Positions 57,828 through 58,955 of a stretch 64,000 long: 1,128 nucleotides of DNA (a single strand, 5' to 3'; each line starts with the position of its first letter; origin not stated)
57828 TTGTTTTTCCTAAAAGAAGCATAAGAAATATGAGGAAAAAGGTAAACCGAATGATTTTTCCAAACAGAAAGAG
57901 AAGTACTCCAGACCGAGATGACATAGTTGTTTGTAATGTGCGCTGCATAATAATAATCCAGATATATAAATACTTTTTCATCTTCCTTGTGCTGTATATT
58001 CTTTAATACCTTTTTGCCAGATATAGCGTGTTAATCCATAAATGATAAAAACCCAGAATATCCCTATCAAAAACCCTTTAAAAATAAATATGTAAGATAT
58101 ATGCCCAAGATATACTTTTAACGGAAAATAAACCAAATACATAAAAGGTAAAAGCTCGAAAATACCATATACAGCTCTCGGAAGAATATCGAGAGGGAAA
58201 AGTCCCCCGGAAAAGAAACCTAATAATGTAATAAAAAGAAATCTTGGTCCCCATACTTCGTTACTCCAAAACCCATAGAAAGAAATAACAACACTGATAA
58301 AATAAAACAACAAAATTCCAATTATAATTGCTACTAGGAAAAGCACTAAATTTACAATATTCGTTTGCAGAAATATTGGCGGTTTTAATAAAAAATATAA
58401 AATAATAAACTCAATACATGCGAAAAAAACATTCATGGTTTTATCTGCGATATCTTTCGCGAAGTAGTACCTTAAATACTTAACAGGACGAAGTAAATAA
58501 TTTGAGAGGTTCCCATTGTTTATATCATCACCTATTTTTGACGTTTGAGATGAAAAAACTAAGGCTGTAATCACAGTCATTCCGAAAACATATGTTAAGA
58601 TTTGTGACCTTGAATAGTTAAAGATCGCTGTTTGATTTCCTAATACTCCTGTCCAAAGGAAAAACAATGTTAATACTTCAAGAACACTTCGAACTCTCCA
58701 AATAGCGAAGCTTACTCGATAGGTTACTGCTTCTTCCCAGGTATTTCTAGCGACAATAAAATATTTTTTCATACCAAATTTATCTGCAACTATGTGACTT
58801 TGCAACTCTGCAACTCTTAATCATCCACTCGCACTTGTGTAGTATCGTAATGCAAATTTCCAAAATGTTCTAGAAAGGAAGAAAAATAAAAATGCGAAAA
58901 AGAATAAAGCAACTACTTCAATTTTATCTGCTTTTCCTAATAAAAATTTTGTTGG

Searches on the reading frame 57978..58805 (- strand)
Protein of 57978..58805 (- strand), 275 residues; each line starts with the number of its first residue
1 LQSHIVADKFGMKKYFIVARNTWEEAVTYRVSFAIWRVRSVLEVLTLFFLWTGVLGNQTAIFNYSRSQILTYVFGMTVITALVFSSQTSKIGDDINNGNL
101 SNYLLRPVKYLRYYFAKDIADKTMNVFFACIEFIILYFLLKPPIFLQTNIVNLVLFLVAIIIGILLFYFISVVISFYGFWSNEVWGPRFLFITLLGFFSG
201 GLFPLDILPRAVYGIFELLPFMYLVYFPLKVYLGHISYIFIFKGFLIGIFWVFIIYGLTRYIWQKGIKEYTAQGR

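Call 11: search_protein_families(library=pfam, proteins=[window:57978-58805:-], max_evalue=0.001)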
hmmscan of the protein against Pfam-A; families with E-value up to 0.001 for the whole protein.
window:57978-58805:- (275 aa): 3 families
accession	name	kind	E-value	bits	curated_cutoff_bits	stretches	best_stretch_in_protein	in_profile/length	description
PF06182.17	ABC2_membrane_6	-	5.5e-25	88.9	22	1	43-274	3-229/229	ABC-2 family transporter protein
PF12698.13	ABC2_membrane_3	-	0.00012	21.7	31.6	1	62-255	154-343/347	ABC-2 family transporter protein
PF01061.29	ABC2_membrane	-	0.00013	22.1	26.9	1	27-226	13-204/211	ABC-2 type transporter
